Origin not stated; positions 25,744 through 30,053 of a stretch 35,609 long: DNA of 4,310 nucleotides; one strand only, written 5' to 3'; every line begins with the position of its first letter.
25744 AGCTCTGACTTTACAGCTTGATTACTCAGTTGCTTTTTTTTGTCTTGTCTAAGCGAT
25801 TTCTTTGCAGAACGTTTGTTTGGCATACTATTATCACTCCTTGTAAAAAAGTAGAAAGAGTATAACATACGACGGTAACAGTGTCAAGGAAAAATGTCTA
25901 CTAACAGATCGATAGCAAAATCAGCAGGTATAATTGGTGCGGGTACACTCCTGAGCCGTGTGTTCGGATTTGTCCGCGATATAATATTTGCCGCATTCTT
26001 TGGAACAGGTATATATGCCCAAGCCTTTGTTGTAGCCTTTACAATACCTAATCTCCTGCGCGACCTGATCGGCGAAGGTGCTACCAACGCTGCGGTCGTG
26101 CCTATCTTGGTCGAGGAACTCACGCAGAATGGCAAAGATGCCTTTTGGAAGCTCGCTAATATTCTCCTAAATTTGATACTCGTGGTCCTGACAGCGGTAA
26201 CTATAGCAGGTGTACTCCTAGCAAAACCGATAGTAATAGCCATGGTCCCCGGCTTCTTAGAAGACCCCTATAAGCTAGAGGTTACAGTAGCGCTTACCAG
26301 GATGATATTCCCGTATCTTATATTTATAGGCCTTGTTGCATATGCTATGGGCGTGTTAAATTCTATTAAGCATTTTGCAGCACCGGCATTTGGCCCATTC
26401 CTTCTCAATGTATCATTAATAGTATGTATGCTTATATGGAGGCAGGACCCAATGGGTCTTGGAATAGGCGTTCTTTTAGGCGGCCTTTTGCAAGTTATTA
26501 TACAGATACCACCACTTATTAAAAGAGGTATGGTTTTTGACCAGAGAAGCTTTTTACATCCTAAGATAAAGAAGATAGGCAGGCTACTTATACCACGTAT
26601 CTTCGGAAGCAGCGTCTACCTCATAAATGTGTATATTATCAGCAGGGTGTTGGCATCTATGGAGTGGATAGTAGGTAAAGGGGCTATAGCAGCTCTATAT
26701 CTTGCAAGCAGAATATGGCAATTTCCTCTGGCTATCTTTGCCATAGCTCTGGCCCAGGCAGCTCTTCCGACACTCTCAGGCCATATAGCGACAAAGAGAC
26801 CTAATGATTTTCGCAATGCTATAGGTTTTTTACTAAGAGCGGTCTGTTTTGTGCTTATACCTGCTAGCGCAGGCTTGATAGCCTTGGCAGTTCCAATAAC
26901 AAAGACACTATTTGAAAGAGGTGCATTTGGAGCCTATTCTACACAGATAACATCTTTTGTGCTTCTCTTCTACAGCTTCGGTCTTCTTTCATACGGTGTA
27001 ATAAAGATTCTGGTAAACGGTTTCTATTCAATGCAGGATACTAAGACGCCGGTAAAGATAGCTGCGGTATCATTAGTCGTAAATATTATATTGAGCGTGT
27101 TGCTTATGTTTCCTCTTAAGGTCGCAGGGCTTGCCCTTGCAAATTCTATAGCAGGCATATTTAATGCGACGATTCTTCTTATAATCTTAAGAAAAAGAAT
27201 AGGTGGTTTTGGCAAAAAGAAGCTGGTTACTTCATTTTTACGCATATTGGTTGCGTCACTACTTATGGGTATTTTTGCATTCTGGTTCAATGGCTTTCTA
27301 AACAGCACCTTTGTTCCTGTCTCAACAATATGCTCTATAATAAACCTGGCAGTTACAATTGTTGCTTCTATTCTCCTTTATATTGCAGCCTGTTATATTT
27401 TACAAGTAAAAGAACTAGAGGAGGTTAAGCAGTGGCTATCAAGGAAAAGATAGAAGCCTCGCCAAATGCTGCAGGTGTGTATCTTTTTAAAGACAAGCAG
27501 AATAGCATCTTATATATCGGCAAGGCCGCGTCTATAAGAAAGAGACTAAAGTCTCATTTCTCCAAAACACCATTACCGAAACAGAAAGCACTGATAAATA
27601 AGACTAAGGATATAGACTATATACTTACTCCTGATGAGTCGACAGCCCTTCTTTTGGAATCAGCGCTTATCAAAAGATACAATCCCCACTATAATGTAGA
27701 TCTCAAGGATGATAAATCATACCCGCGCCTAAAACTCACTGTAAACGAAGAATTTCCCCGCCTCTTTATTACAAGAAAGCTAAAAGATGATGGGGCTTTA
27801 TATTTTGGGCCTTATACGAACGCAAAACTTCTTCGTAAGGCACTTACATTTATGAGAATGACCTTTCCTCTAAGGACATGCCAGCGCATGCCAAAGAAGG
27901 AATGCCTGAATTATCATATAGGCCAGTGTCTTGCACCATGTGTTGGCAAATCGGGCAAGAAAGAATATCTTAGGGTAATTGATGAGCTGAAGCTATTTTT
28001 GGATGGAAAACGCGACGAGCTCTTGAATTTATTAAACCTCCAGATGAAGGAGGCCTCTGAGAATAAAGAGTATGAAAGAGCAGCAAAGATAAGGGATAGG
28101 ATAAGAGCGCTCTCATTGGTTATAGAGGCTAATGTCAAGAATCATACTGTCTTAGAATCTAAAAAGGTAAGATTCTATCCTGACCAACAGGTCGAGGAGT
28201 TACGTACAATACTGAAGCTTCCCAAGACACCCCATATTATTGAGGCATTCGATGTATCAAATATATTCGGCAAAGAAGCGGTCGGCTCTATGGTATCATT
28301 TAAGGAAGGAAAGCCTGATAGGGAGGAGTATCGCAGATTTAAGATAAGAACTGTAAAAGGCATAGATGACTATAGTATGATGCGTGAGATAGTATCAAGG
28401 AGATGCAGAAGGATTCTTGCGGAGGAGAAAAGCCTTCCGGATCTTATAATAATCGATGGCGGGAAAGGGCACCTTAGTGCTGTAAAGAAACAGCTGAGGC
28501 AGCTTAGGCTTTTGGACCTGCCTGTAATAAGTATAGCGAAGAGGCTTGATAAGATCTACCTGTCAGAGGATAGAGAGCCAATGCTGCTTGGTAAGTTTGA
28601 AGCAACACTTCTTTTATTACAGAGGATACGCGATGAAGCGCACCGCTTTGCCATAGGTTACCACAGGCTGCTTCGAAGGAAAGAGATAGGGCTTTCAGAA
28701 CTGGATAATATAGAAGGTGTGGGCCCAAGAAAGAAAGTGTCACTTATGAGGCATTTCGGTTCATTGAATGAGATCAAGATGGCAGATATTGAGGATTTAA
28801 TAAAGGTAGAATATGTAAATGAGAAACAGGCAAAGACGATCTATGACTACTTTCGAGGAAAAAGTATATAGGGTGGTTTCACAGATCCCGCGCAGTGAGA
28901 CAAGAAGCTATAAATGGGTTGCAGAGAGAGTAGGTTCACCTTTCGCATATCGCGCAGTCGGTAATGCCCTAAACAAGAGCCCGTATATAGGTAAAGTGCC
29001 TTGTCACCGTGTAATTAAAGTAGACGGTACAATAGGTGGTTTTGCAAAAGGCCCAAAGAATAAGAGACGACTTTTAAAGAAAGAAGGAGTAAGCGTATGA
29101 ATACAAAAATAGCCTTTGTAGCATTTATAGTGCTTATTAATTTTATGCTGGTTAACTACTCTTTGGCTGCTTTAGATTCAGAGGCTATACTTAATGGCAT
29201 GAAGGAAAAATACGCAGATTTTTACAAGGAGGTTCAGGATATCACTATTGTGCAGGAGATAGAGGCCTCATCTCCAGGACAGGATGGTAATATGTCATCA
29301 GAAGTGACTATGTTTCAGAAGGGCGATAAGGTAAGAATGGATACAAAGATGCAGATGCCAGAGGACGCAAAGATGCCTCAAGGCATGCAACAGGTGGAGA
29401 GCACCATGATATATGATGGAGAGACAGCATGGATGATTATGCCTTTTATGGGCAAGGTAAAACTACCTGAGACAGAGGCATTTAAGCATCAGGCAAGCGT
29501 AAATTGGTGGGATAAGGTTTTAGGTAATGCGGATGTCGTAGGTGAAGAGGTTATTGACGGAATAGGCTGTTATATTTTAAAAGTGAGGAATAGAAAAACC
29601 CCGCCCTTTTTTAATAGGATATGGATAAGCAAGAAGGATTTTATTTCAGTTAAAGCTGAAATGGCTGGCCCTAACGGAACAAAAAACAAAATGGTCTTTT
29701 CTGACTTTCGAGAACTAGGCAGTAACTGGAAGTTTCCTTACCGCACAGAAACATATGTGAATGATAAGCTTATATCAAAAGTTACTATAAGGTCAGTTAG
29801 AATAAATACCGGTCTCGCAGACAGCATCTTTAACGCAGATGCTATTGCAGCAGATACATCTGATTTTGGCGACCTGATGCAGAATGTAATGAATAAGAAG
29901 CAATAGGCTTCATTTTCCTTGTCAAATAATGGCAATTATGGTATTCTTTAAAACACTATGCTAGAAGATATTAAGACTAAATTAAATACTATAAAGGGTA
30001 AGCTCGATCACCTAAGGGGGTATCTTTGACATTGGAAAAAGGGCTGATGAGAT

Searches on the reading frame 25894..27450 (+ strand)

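Call 112: search_protein_families(library=pfam, proteins=[window:25894-27450:+], max_evalue=0.0001)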
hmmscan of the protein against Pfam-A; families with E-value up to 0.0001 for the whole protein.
window:25894-27450:+ (519 aa): 2 families
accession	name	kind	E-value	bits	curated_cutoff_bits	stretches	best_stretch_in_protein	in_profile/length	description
PF03023.19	MurJ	-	5.9e-115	384.9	27.4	1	32-479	1-446/451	Lipid II flippase MurJ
PF01554.23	MatE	-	4.4e-07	30.2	24.9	1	246-402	9-160/161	MatE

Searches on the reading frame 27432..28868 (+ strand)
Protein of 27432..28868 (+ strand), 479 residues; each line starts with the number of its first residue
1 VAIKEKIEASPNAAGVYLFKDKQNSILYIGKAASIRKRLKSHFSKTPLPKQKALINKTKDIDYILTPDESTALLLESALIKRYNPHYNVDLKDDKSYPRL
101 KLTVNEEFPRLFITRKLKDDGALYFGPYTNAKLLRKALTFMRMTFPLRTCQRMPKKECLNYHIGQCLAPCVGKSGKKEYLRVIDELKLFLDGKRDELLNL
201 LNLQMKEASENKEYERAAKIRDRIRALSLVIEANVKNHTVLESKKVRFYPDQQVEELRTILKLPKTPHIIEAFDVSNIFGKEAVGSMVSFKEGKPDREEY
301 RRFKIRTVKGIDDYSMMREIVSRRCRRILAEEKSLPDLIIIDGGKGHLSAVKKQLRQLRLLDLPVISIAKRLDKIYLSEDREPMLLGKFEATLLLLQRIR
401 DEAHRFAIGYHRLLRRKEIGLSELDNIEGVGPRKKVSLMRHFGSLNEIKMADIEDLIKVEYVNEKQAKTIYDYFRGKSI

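Call 112: search_protein_families(library=pfam, proteins=[window:27432-28868:+], max_evalue=0.0001)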
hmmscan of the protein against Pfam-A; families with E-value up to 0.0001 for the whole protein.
window:27432-28868:+ (479 aa): 5 families
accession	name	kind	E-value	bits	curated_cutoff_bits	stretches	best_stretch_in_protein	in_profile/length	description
PF08459.17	UvrC_RNaseH_dom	-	1.6e-52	178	22.3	1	259-408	2-159/159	UvrC RNAse H endonuclease domain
PF01541.30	GIY-YIG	-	1.1e-11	45.3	22.6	1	14-88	2-78/78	GIY-YIG catalytic domain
PF14520.12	HHH_5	-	1.6e-10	41.7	27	1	422-472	2-53/57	Helix-hairpin-helix domain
PF02151.25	UVR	-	4e-09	36.4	21.5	1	195-228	1-34/36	UvrB/uvrC motif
PF12826.13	HHH_2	-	5.3e-07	30.2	27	1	427-476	8-57/64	Helix-hairpin-helix motif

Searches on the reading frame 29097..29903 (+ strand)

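Call 112: search_protein_families(library=pfam, proteins=[window:29097-29903:+], max_evalue=0.0001)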
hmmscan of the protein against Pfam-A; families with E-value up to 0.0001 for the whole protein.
window:29097-29903:+ (269 aa): 2 families
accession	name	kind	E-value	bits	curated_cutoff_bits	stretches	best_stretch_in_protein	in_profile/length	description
PF17131.11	LolA_like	-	4.3e-08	33.4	30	1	145-249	73-181/184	Outer membrane lipoprotein-sorting protein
PF14371.13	DUF4412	-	6e-05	23.4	21.6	1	65-224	13-166/191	Domain of unknown function (DUF4412)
